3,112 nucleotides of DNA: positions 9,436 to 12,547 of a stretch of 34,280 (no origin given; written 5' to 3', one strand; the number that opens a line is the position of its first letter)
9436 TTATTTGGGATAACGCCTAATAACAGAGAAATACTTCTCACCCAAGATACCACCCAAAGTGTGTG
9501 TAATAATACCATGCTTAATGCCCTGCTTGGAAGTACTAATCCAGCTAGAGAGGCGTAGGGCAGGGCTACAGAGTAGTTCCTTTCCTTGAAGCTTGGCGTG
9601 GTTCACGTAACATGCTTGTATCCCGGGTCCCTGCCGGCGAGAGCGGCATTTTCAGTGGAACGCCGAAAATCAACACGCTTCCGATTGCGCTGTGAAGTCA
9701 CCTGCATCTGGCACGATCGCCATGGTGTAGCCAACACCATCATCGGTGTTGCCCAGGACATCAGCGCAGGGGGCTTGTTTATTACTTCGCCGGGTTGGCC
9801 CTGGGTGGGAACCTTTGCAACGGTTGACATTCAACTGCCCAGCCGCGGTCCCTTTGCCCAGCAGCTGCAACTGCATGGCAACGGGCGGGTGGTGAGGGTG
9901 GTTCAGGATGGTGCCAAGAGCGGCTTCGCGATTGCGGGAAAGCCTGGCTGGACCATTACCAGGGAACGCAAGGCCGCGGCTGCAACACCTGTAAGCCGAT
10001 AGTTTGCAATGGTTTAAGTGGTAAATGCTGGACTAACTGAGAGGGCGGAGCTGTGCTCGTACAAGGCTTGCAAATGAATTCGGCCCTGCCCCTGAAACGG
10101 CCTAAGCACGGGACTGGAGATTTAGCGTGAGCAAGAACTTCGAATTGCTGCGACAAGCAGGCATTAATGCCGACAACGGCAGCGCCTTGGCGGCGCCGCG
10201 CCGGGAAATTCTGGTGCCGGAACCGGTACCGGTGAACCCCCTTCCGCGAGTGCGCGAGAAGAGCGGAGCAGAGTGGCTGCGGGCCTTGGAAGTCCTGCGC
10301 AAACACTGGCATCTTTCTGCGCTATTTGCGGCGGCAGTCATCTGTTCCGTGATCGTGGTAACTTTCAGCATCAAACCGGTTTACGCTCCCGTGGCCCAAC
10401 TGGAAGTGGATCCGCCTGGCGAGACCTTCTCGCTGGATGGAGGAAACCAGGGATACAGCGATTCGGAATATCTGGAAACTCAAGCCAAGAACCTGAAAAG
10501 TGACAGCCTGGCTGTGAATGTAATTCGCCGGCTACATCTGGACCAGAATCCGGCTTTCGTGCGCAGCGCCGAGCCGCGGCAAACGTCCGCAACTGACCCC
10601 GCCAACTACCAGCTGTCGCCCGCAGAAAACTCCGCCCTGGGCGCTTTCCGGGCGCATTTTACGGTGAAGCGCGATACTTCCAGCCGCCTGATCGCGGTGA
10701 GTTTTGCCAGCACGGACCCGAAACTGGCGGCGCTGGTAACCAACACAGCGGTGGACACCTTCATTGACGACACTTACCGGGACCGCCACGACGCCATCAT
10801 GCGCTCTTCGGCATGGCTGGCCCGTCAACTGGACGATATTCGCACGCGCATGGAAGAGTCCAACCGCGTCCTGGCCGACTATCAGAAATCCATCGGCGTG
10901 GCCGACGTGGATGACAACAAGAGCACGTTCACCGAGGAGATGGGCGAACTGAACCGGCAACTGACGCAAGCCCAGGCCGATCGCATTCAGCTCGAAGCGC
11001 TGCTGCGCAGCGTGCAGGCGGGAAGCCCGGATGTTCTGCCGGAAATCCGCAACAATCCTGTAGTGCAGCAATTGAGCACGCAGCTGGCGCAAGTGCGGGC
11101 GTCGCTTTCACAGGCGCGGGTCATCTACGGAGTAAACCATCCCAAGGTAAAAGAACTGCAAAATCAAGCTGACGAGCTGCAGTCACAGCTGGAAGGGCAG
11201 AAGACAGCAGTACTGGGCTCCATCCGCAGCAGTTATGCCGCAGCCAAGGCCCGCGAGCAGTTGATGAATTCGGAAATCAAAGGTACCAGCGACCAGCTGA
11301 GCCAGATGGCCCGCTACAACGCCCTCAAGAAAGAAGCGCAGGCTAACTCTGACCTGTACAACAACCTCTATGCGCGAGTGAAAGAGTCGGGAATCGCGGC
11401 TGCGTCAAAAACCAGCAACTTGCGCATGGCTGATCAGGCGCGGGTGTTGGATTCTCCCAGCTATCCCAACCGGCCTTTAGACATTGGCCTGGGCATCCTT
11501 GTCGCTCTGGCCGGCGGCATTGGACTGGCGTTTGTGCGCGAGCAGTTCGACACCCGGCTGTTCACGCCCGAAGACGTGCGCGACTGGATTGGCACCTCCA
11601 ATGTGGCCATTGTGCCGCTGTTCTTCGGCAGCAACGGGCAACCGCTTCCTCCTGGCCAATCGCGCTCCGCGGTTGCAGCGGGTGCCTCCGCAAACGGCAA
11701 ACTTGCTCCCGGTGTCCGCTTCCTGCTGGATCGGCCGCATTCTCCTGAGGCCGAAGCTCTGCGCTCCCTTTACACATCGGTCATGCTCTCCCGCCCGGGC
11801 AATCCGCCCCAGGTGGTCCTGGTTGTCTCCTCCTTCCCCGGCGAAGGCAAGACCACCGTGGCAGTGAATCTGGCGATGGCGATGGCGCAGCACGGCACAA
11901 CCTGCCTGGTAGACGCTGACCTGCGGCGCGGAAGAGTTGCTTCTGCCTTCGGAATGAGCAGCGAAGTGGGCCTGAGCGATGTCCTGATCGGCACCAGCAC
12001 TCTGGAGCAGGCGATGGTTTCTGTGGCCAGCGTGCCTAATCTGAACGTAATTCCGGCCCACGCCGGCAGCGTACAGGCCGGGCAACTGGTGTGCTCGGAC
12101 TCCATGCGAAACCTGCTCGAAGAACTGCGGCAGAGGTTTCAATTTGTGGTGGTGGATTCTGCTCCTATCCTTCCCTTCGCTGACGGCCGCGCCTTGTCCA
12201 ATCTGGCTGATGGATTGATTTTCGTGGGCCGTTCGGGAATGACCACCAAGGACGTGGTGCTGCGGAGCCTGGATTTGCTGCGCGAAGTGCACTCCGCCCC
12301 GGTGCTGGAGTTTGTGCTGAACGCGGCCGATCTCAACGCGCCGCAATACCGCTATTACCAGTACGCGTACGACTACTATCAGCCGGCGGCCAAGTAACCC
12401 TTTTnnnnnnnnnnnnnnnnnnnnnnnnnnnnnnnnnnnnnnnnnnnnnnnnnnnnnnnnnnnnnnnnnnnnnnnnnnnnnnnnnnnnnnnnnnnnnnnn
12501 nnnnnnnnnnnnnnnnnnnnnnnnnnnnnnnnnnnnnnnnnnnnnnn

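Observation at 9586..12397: Stand-alone PilZ gene leading a Wzx/Wzy-type operon, immediately upstream of the Wzc-like BY-kinase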

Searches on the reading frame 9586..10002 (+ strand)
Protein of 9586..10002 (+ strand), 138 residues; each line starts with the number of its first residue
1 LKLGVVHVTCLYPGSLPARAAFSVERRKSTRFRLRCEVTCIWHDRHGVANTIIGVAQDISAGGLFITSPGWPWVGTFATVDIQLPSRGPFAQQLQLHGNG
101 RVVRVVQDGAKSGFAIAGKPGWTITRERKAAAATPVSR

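Call 3: search_protein_families(library=pfam, proteins=[window:9586-10002:+], max_evalue=0.01)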
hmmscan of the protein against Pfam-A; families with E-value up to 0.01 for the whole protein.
window:9586-10002:+ (138 aa): 1 family
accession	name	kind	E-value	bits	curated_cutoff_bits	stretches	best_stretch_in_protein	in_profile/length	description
PF07238.19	PilZ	-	7.2e-07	29.9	22.5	1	25-114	1-81/102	PilZ domain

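Call 7: find_homologous_proteins(query=window:9586-10002:+, max_evalue=0.001)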
Query window:9586-10002:+ (138 aa): 11 proteins with E <= 0.001 among 37 candidates.
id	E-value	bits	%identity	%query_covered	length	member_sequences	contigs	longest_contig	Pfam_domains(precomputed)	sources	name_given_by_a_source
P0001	6.8e-67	242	91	85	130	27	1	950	PF07238.20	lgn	-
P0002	8.1e-60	219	79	93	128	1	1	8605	PF07238.20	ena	-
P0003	5.3e-56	206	81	80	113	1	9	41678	PF07238.20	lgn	-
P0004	2.2e-47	178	73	82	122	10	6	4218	PF07238.20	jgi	jgi:hypothetical protein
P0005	1.7e-44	169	81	69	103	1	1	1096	-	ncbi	-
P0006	1.5e-38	150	58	83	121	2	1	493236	PF07238.20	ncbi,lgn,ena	-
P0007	5.3e-38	148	63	82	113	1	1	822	PF07238.20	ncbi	-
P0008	1.1e-37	147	67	72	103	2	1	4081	-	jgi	jgi:PilZ domain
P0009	3.0e-35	139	60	81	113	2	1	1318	PF07238.20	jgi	jgi:hypothetical protein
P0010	6.2e-30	122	54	67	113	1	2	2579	PF07238.20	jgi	jgi:hypothetical protein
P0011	2.9e-21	94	75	46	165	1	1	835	PF02163.29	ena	-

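Call 9: find_encoding_contigs(protein=P0006, flank=10000, max_places=3)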
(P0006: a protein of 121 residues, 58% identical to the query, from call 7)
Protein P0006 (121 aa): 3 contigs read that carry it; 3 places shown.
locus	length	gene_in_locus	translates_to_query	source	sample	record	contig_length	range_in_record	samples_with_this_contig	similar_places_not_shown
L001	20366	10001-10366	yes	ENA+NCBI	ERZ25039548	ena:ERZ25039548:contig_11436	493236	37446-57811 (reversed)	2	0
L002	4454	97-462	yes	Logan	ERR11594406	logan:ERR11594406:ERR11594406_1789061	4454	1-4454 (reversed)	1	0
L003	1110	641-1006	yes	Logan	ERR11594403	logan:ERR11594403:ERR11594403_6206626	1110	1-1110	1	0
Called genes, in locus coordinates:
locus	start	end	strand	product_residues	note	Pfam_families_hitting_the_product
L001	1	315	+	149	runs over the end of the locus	PF27533:CapK_C (weak)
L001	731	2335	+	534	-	-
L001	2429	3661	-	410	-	-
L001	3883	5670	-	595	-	PF00733:Asn_synthase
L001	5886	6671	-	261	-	PF01522:Polysacc_deac_1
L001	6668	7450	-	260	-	PF00551:Formyl_trans_N (weak)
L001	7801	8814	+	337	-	PF15780:ASH (weak)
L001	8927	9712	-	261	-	PF00072:Response_reg (weak), PF00196:GerE, PF08281:Sigma70_r4_2 (weak)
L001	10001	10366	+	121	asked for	PF07238:PilZ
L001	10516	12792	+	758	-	PF02706:Wzz (weak), PF01656:CbiA (faint), PF10609:ParA (faint), PF13807:GNVR, PF13614:AAA_31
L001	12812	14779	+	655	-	PF13727:CoA_binding_3, PF17836:PglD_N (weak), PF01073:3Beta_HSD (weak), PF01370:Epimerase, PF02719:Polysacc_synt_2, PF04321:RmlD_sub_bind, PF07993:NAD_binding_4 (weak), PF16363:GDP_Man_Dehyd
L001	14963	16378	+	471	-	PF03062:MBOAT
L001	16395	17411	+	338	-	-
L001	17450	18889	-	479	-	-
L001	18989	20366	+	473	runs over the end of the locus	PF13439:Glyco_transf_4, PF13579:Glyco_trans_4_4, PF20706:GT4-conflict, PF00534:Glycos_transf_1, PF13692:Glyco_trans_1_4, PF13524:Glyco_trans_1_2 (weak)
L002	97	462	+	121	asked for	PF07238:PilZ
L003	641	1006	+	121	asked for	PF07238:PilZ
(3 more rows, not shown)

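Call 10: find_encoding_contigs(protein=P0003, flank=10000, max_places=4)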
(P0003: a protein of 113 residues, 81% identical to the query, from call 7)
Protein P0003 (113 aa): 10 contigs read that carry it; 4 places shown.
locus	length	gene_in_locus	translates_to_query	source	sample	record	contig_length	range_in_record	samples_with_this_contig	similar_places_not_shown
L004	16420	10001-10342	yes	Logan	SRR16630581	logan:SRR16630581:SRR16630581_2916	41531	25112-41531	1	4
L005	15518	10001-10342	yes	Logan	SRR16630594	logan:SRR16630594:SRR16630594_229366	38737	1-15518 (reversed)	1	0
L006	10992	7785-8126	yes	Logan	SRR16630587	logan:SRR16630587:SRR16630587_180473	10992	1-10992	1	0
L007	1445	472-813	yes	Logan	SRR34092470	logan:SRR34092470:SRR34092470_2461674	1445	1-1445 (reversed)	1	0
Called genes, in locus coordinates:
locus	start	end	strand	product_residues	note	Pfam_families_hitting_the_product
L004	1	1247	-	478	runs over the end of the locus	PF27533:CapK_C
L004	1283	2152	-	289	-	PF05711:TylF, PF13578:Methyltransf_24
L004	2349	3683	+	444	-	PF09587:PGA_cap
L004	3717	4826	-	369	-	PF13641:Glyco_tranf_2_3, PF00535:Glycos_transf_2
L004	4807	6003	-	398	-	PF13439:Glyco_transf_4, PF13579:Glyco_trans_4_4, PF00534:Glycos_transf_1, PF20706:GT4-conflict, PF13692:Glyco_trans_1_4, PF13524:Glyco_trans_1_2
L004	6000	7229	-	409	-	PF13439:Glyco_transf_4, PF13579:Glyco_trans_4_4 (weak), PF00534:Glycos_transf_1, PF13692:Glyco_trans_1_4, PF13524:Glyco_trans_1_2 (weak)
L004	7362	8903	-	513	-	PF01833:TIG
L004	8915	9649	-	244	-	PF00072:Response_reg, PF13384:HTH_23 (faint), PF00196:GerE, PF08281:Sigma70_r4_2 (weak)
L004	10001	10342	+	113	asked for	PF07238:PilZ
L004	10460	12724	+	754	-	PF02706:Wzz (weak), PF10609:ParA (faint), PF13807:GNVR, PF13614:AAA_31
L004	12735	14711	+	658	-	PF13727:CoA_binding_3, PF17836:PglD_N (weak), PF01370:Epimerase, PF02719:Polysacc_synt_2, PF04321:RmlD_sub_bind, PF16363:GDP_Man_Dehyd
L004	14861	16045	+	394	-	PF00155:Aminotran_1_2, PF01041:DegT_DnrJ_EryC1, PF01053:Cys_Met_Meta_PP (weak), PF01212:Beta_elim_lyase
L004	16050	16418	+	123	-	?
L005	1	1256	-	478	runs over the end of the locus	PF27533:CapK_C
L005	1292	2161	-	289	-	PF05711:TylF, PF13578:Methyltransf_24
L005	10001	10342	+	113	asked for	PF07238:PilZ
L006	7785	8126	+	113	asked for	PF07238:PilZ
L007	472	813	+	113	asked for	PF07238:PilZ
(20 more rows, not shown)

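Call 11: find_encoding_contigs(protein=P0002, flank=8000, max_places=2)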
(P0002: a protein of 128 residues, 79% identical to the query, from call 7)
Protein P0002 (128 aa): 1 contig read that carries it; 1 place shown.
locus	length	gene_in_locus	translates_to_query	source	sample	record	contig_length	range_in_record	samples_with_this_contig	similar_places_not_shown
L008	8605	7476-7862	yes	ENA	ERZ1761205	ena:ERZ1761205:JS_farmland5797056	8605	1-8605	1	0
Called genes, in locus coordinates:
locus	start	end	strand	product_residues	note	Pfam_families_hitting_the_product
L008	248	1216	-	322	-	PF00685:Sulfotransfer_1, PF13469:Sulfotransfer_3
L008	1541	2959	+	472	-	PF03062:MBOAT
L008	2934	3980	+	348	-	-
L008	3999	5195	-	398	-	PF13439:Glyco_transf_4, PF13579:Glyco_trans_4_4, PF20706:GT4-conflict (weak), PF00534:Glycos_transf_1, PF13692:Glyco_trans_1_4, PF13524:Glyco_trans_1_2 (weak)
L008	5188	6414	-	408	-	PF13439:Glyco_transf_4, PF13579:Glyco_trans_4_4 (weak), PF00534:Glycos_transf_1, PF13692:Glyco_trans_1_4, PF13524:Glyco_trans_1_2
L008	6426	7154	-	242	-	PF00072:Response_reg (weak), PF13384:HTH_23 (faint), PF00196:GerE, PF08281:Sigma70_r4_2 (weak)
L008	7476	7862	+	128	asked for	PF07238:PilZ (weak)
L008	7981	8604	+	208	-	?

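Call 25: find_related_loci(query=A1, collection=genome_contigs, flank=10000)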
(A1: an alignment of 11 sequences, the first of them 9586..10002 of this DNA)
Query A1 (138 aa) in genome_contigs; peptide patterns used: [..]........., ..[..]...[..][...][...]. (x = any residue, [..] = any of these).
56 stretches matched a pattern; 4 encode a relative of the query (tblastn E <= 1e-3); 4 distinct loci.
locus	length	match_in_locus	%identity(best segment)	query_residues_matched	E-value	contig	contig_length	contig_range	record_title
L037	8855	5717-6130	97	1-138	2e-89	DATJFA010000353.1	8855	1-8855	MAG TPA_asm: Terriglobales bacterium isolate SMAG_U15447 k141_4128632, whole genome shotgun sequence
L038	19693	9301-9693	67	6-136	1e-52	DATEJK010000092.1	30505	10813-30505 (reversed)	MAG TPA_asm: Terriglobales bacterium isolate SMAG_U8862 k141_1662875, whole genome shotgun sequence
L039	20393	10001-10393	67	6-136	1e-52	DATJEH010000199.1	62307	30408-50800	MAG TPA_asm: Terriglobales bacterium isolate SMAG_U15428 k141_6797871, whole genome shotgun sequence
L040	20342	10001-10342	58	23-136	7e-44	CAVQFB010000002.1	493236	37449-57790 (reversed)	MAG: uncultured Acidobacteriota bacterium isolate MFD05705.bin.1.83 genome assembly, contig: contig_11436, whole genome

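Call 30: search_solved_structures(query=A1, max_evalue=1, show_alignments=3)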
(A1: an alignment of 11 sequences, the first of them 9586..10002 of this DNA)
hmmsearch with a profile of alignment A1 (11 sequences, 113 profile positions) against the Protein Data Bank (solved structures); distinct sequences matched with E-value up to 1: 2.
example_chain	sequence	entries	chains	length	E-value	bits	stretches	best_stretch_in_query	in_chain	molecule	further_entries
2c4i_A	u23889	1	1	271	0.049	16.9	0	12-46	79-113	AVIDIN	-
7c5x_A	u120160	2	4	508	0.096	15.9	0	75-102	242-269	iota-carbonic anhydrase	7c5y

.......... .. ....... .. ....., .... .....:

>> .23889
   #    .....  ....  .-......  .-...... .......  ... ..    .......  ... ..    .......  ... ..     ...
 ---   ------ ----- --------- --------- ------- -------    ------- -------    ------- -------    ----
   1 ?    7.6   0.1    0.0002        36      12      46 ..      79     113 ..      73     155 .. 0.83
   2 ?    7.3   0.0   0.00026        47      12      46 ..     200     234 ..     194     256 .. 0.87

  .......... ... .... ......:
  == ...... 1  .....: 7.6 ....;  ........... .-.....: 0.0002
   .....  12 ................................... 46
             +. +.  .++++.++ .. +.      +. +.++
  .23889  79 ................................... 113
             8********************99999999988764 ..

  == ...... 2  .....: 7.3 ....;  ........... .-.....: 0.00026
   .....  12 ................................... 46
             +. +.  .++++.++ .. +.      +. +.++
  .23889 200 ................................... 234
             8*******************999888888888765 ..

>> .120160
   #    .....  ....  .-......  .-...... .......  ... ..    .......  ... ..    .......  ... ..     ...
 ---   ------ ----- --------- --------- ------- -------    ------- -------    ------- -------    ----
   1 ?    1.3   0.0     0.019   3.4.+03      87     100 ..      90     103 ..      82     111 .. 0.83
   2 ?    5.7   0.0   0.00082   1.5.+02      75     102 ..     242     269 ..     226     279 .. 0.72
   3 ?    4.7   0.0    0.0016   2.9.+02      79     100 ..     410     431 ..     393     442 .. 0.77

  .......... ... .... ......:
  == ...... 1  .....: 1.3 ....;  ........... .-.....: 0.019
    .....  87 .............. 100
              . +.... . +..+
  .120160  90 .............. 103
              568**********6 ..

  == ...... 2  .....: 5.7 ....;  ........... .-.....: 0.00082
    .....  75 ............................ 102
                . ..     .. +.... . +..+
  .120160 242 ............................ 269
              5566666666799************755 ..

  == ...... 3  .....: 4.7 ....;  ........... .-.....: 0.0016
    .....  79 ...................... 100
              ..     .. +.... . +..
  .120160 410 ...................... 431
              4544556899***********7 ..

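Call 39: predict_structure(alignment_id=A3)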
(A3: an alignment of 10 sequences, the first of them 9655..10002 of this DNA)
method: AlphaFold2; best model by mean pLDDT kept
length: 115 residues; sequences in the alignment: 10
mean_pLDDT: 76.5   pTM: 0.68
mean pLDDT of the five models: 76.5, 76.2, 72.6, 71.4, 69.2
residues with pLDDT >= 90: 42; 70-90: 38; 50-70: 18; < 50: 17
segments of 3 or more residues with pLDDT < 50: 1-5, 104-115
pLDDT, mean of each block of 10 residues (from residue 1): 55 91 93 84 90 91 67 87 85 75 44 35
secondary structure, 60 per line:
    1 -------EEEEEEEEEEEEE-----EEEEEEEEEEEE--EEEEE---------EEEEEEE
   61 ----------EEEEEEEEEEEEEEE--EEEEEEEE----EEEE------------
elements in order: E8-20 E26-37 E40-44 E54-60 E71-85 E88-95 E100-103

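Call 45: fold_search(model_id=the predicted structure, library=pdb)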
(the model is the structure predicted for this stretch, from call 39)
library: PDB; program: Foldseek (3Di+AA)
matches with E <= 10: 461; with E <= 0.001: 4
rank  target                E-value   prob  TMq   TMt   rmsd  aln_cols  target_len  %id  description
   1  5vx6_B                4.2e-04  1.00  0.59  0.35   3.4        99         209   20  Structure of Bacillus subtilis Inhibitor of motility (MotI/DgrA) (released 2017-11-22)
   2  5ej1_A                4.6e-04  1.00  0.55  0.11   4.5       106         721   18  Pre-translocation state of bacterial cellulose synthase (released 2016-03-30)
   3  5vx6_A                5.4e-04  1.00  0.61  0.36   2.9        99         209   20  Structure of Bacillus subtilis Inhibitor of motility (MotI/DgrA) (released 2017-11-22)
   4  5y6g                  6.7e-04  1.00  0.47  0.42   5.6       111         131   16  PilZ domain with c-di-GMP of YcgR from Escherichia coli (released 2018-07-18)
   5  4rt0_A                1.1e-03  1.00  0.53  0.55   4.2        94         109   17  Structure of the Alg44 PilZ domain from Pseudomonas aeruginosa PAO1 in complex with c-di-GMP (released 2015-04-08)
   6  4hg6_A                1.2e-03  1.00  0.56  0.11   4.5       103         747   14  Structure of a cellulose synthase - cellulose translocation intermediate (released 2012-12-19)
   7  4xrn_C                1.2e-03  1.00  0.53  0.56   4.0        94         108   17  Pilz domain with c-di-gmp of a protein from Pseudomonas aeruginosa (released 2016-02-03)
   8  4p00_A                1.3e-03  1.00  0.58  0.11   4.1       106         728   15  Bacterial Cellulose Synthase in complex with cyclic-di-GMP and UDP (released 2014-04-09)
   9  4xrn_B                1.3e-03  1.00  0.52  0.57   4.1        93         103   17  Pilz domain with c-di-gmp of a protein from Pseudomonas aeruginosa (released 2016-02-03)
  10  4i86_A                1.6e-03  1.00  0.49  0.54   4.4        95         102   23  Crystal structure of PilZ domain of CeSA from cellulose synthesizing bacterium (released 2013-04-03)
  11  4rt0_C                2.0e-03  1.00  0.51  0.54   3.9        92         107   16  Structure of the Alg44 PilZ domain from Pseudomonas aeruginosa PAO1 in complex with c-di-GMP (released 2015-04-08)
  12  8u0i                  2.0e-03  1.00  0.46  0.59   5.3        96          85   22  Crystal structure of PA0012 complexed with cyclic-di-GMP from Pseudomonas aeruginosa (released 2024-09-04)
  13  4xrn_A                2.2e-03  1.00  0.54  0.58   4.1        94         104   17  Pilz domain with c-di-gmp of a protein from Pseudomonas aeruginosa (released 2016-02-03)
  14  4xrn_D                2.8e-03  1.00  0.53  0.57   4.0        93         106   17  Pilz domain with c-di-gmp of a protein from Pseudomonas aeruginosa (released 2016-02-03)
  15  9nk3                  3.5e-03  1.00  0.46  0.36   7.4       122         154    9  Prenylated-FMN maturase PhdC E45A mutant from Mycolicibacterium fortuitum (apo) (released 2026-02-18)
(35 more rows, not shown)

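Call 72: search_protein_families(library=ncbifam, proteins=[window:9655-10002:+], max_evalue=0.001)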
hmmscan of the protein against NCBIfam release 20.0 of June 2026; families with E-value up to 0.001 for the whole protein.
window:9655-10002:+ (115 aa): 1 family
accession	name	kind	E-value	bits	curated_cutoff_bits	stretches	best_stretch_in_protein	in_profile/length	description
TIGR02266.1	gmx_TIGR02266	paralog_domain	4.4e-05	23.6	68.7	1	12-90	5-75/96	TIGR02266 family protein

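Call 85: search_protein_representatives(alignment_id=A3)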
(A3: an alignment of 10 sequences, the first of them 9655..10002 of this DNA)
Query: 10 sequences, 113 profile positions. Proteins with E-value up to 0.001 (for the whole library): 1475; up to 1e-10: 205; up to 1e-30: 5. The best 150 are listed.
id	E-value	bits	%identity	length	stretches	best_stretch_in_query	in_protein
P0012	1.0e-43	164.1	-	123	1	1-111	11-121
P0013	3.4e-40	152.8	-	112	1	1-110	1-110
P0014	1.6e-39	150.6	-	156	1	1-110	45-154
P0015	3.3e-34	133.5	-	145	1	1-112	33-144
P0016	6.0e-32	126.2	-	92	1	24-112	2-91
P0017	2.1e-22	95.5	-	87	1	30-107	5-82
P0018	4.4e-22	94.4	-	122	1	1-109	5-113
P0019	9.4e-21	90.1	-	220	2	3-85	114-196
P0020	7.5e-19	84.0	-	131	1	1-97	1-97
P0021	5.8e-18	81.1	-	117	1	2-109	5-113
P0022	1.5e-17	79.8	-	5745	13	54-76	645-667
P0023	6.2e-17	77.8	-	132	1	4-95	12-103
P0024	1.3e-16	76.8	-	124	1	3-98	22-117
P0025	1.3e-16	76.8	-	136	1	1-97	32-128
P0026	2.0e-16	76.2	-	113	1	2-97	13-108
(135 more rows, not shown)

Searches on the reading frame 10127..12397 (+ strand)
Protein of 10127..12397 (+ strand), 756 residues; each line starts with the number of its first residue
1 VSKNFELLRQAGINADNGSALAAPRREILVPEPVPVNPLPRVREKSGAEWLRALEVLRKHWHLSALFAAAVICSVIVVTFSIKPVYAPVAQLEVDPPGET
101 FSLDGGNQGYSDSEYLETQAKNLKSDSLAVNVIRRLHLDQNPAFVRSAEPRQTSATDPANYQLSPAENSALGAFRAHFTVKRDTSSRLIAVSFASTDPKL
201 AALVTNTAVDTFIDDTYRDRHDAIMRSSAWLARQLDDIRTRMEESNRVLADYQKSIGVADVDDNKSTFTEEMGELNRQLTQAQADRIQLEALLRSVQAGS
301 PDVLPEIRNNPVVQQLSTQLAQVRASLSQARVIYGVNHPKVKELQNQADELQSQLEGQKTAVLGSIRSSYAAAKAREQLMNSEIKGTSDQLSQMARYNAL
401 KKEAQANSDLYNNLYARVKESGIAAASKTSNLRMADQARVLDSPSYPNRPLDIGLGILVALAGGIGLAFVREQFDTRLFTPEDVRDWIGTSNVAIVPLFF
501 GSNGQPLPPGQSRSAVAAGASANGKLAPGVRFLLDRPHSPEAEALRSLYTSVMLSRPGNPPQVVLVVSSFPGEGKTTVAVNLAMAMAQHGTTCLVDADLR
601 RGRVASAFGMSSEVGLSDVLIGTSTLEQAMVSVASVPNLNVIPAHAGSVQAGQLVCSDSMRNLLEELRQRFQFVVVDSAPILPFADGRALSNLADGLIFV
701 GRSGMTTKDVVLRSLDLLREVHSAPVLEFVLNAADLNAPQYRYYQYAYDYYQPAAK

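Call 3: search_protein_families(library=pfam, proteins=[window:10127-12397:+], max_evalue=0.01)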
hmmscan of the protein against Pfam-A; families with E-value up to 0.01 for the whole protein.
window:10127-12397:+ (756 aa): 6 families
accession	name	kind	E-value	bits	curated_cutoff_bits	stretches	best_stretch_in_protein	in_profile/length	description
PF13807.11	GNVR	-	1.9e-11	44.2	27.7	1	400-472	9-81/82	G-rich domain on putative tyrosine kinase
PF13614.12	AAA_31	-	1.5e-10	41.7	27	1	571-691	11-138/177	AAA domain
PF10609.15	ParA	-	5.1e-07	29.8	27.1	1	562-739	4-180/246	NUBPL iron-transfer P-loop NTPase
PF02706.20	Wzz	-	6.9e-07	29.9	25.5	1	54-135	9-90/91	Chain length determinant protein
PF01656.29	CbiA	-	3.6e-05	24.2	25.4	1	572-599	9-37/125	CobQ/CobB/MinD/ParA nucleotide binding domain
PF20720.3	nSTAND3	-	0.0049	17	27.2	0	564-599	19-54/155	Novel STAND NTPase 3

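Call 72: search_protein_families(library=ncbifam, proteins=[window:10127-12397:+], max_evalue=0.001)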
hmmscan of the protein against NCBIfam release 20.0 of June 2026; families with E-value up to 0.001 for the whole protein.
window:10127-12397:+ (756 aa): 18 families
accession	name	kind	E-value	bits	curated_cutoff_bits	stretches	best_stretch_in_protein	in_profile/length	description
TIGR01005.1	eps_transp_fam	subfamily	2e-68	231.3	411.7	1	52-748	8-733/754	exopolysaccharide transport protein family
TIGR03017.1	EpsF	equivalog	7.5e-47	160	422.75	1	72-489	25-436/444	chain length determinant protein EpsF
NF007350.0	PRK09841.1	equivalog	7.8e-37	126.8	1248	1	365-751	336-718/726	tyrosine-protein kinase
TIGR03018.1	pepcterm_TyrKin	hypoth_equivalog_domain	2.2e-35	121.9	230.65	1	561-722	35-200/207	XrtA-associated tyrosine autokinase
TIGR01007.1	eps_fam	subfamily_domain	4.6e-34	117.7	108.05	1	543-746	1-203/204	polysaccharide biosynthesis tyrosine autokinase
TIGR03007.1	pepcterm_ChnLen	equivalog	9.3e-33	113.2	278.85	1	168-498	103-462/498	XrtA system polysaccharide chain length determinant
NF008568.0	PRK11519.1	equivalog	9.4e-32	110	1068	1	400-750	375-715/720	tyrosine-protein kinase Wzc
TIGR03029.1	EpsG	equivalog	5.7e-27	94.6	313.8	1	536-707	78-249/274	chain length determinant protein tyrosine kinase EpsG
TIGR01968.1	minD_bact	equivalog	8.6e-14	51.5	212.9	1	562-679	2-120/261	septum site-determining protein MinD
TIGR01969.1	minD_arch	subfamily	8.9e-12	44.7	201.75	1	563-683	2-121/251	cell division ATPase MinD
TIGR01006.1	polys_exp_MPA1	subfamily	6.7e-09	35.5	296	1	378-497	104-222/226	CspC family polysaccharide chain length determinant protein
TIGR01010.1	BexC_CtrB_KpsE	subfamily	3.3e-07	29.7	437.5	0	312-378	215-281/362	polysaccharide export inner-membrane protein, BexC/CtrB/KpsE family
NF008079.0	PRK10818.1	equivalog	1.3e-06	27.9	508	1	563-679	4-122/270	septum site-determining protein MinD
TIGR03815.1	CpaE_hom_Actino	equivalog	1.4e-06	27.7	154.45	1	557-677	107-229/340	septum site-determining protein Ssd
NF041136.1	MrpORP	equivalog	5.5e-06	25.9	450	1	562-637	6-82/365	iron-sulfur cluster carrier protein MrpORP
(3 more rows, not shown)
